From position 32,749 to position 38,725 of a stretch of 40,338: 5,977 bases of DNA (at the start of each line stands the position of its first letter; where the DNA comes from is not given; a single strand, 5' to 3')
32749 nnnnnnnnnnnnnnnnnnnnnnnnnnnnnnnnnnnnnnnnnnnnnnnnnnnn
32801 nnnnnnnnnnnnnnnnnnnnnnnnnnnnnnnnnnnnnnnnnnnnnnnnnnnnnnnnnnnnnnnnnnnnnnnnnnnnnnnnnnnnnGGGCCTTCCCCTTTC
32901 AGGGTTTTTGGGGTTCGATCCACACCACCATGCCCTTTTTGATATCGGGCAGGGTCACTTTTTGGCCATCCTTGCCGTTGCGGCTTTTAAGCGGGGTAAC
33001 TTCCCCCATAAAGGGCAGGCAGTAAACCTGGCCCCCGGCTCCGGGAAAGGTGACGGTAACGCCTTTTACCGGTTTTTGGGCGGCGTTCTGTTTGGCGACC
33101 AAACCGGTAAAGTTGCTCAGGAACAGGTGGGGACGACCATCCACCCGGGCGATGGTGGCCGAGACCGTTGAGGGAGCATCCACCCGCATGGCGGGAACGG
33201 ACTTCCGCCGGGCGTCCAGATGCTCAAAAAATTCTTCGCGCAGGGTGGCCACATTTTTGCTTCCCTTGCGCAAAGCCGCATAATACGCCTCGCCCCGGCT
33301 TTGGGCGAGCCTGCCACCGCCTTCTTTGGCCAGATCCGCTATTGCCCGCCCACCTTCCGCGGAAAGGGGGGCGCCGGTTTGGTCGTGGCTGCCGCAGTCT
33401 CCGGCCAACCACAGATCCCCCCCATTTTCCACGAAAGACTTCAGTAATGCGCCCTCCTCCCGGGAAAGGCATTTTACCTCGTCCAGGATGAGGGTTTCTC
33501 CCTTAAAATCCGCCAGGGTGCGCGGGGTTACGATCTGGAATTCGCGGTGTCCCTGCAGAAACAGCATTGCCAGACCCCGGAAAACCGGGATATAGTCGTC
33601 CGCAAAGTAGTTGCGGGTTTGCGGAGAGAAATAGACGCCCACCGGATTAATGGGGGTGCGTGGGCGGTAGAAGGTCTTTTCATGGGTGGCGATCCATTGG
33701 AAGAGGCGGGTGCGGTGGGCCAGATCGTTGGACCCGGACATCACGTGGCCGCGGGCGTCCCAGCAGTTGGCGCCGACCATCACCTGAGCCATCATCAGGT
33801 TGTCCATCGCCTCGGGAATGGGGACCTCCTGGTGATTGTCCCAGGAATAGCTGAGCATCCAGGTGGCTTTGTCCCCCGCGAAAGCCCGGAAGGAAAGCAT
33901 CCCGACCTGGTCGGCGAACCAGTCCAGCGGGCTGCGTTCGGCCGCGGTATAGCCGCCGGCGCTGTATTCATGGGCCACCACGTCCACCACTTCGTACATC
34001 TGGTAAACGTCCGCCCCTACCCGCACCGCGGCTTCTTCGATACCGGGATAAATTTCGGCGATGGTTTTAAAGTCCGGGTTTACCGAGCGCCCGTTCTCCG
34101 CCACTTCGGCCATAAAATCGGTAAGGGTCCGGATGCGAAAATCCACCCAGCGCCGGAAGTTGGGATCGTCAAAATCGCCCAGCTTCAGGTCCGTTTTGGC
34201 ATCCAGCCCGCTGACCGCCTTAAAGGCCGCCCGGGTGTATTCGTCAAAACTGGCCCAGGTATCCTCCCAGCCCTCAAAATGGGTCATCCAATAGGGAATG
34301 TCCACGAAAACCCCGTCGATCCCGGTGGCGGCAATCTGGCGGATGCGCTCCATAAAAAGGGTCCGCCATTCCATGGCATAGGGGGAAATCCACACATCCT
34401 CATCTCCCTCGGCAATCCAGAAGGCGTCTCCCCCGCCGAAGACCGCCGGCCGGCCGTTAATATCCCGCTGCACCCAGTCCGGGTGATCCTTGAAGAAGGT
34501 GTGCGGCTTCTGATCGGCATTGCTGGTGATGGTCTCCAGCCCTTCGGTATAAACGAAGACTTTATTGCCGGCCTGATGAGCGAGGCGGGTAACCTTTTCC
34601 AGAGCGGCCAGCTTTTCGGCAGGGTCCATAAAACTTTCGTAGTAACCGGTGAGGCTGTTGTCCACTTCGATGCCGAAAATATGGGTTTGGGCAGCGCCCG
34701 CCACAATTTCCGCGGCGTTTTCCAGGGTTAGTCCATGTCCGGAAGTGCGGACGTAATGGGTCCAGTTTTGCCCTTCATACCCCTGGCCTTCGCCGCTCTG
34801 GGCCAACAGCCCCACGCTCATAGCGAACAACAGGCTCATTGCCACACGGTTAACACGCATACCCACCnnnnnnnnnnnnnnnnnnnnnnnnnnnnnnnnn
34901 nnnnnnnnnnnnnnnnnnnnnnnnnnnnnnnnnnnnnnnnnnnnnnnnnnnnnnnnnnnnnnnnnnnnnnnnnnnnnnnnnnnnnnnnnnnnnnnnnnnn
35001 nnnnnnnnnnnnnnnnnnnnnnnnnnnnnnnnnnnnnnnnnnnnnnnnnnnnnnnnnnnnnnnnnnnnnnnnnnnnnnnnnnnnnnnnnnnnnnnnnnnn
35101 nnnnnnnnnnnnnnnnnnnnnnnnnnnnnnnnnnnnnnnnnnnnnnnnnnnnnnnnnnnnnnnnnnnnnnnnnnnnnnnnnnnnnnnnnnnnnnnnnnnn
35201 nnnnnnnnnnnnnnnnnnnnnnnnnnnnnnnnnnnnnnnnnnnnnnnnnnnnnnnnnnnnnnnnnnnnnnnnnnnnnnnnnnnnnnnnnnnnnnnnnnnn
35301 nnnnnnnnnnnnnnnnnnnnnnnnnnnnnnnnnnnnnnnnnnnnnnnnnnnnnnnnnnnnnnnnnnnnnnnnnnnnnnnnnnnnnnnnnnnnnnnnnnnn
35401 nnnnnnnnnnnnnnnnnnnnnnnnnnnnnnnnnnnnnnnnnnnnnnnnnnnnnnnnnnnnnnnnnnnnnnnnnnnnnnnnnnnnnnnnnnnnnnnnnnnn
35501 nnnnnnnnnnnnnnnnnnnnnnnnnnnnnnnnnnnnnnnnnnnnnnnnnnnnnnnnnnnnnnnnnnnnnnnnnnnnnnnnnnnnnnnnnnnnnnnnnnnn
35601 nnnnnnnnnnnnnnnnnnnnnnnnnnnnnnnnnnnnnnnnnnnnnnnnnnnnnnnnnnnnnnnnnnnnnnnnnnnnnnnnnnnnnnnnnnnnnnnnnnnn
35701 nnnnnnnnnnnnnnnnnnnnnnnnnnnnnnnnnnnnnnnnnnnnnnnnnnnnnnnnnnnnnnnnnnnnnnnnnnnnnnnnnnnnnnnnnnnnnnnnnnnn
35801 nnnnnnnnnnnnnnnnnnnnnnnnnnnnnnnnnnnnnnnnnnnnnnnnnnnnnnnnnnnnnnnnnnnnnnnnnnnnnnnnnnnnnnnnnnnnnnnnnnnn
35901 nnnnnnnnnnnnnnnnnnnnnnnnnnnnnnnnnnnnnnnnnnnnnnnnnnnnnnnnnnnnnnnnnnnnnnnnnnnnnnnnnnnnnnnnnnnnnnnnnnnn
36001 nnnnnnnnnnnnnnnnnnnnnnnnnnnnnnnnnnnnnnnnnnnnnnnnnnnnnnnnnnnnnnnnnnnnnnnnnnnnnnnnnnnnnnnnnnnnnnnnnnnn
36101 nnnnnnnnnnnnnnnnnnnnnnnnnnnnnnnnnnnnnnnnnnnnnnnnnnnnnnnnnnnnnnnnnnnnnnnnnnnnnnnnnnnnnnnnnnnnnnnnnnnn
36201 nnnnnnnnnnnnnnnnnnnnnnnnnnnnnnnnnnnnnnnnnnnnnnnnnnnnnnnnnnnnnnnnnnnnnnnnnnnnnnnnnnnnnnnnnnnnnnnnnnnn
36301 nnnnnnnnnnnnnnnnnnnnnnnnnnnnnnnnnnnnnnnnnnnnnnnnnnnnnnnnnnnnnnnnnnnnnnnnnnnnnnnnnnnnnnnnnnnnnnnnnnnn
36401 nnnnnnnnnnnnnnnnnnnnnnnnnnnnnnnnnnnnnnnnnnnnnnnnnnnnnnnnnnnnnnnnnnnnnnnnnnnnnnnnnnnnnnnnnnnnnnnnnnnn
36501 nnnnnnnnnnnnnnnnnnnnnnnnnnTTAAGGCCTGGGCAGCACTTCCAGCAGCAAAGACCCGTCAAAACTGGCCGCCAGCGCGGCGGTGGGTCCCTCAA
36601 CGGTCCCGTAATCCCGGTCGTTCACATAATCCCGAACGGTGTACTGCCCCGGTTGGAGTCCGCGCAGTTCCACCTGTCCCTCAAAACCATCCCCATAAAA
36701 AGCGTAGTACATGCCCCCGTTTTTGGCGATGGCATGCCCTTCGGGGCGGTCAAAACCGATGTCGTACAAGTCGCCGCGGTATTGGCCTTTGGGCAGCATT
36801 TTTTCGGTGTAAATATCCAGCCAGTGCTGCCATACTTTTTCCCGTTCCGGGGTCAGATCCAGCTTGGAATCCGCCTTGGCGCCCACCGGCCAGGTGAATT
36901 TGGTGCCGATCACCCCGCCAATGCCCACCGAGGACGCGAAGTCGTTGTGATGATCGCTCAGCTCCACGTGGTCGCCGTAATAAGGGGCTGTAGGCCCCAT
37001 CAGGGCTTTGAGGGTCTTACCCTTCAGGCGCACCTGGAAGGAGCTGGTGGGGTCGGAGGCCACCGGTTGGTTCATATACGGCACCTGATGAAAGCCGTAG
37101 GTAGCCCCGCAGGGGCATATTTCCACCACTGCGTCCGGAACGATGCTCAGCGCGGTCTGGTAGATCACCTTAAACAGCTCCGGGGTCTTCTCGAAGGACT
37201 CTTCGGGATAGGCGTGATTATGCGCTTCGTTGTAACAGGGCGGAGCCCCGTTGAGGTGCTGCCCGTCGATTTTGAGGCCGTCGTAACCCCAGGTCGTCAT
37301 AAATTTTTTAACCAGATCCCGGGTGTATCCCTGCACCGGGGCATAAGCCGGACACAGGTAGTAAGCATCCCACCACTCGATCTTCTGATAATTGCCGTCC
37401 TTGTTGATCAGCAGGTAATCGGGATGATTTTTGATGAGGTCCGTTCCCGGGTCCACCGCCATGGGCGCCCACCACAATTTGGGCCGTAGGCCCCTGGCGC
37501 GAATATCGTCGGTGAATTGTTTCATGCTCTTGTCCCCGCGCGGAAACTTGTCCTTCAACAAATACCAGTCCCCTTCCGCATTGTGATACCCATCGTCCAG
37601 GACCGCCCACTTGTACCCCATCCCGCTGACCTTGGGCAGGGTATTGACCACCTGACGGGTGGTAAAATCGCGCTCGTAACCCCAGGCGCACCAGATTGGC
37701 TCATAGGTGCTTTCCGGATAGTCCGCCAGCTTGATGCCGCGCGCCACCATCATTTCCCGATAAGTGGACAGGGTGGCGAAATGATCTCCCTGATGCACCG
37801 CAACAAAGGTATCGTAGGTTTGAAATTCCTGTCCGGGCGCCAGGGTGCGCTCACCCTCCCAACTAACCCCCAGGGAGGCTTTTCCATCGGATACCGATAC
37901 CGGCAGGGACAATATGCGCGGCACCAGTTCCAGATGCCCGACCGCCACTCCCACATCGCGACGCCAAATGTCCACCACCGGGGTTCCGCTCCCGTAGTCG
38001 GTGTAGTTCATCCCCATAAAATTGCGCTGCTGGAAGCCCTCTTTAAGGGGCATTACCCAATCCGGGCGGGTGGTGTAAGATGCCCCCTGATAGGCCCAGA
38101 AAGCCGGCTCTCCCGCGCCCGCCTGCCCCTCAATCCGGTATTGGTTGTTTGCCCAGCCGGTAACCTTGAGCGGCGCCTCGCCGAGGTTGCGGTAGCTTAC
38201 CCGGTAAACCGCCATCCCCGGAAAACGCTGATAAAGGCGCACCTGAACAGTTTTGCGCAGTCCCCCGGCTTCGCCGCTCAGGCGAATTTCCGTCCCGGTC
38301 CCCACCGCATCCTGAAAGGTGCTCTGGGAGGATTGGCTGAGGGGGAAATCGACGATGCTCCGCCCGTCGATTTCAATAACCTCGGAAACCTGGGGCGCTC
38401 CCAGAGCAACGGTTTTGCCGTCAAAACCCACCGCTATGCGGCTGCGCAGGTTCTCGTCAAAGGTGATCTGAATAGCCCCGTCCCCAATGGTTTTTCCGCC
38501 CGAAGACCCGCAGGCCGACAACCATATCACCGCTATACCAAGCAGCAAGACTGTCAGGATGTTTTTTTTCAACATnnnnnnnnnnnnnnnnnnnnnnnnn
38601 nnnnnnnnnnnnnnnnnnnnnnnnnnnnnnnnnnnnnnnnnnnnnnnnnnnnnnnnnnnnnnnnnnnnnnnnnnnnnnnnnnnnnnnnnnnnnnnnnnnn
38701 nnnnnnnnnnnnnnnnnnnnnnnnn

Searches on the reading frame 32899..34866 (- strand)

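Call 28: search_protein_families(library=pfam, proteins=[window:32899-34866:-], max_evalue=0.001)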
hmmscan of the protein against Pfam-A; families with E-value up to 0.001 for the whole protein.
window:32899-34866:- (655 aa): 1 family
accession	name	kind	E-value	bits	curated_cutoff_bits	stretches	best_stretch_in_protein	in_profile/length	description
PF14883.12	GHL13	-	0.00029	20.4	27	1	204-350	155-303/324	Hypothetical glycosyl hydrolase family 13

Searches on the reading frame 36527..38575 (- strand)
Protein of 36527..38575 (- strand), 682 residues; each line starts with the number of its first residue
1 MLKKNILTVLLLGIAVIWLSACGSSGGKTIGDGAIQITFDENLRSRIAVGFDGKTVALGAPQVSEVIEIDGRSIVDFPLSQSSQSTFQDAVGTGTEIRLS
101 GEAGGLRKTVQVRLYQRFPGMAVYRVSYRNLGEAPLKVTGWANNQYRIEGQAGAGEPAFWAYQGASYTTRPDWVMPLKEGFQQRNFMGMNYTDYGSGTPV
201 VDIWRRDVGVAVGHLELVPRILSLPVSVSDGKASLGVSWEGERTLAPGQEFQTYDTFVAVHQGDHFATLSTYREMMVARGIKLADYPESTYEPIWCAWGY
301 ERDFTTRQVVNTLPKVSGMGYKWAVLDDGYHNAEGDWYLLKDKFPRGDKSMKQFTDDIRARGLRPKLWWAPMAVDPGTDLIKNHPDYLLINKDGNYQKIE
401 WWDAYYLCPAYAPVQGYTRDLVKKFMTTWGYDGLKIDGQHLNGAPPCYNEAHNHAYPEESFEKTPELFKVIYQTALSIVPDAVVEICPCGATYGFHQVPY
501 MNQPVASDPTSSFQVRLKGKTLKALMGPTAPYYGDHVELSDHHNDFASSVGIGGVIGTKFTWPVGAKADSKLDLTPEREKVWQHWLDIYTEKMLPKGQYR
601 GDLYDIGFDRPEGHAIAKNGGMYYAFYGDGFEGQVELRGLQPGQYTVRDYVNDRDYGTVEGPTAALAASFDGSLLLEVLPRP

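Call 29: search_protein_families(library=pfam, proteins=[window:36527-38575:-], max_evalue=0.001)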
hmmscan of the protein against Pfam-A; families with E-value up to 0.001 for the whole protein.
window:36527-38575:- (682 aa): 2 families
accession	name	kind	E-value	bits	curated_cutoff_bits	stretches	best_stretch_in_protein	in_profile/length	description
PF02065.24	Melibiase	-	3.3e-14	53.1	27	1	301-543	52-293/347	Melibiase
PF19773.5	DUF6259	-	0.00037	20.2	28.7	1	253-455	4-218/300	Domain of unknown function (DUF6259)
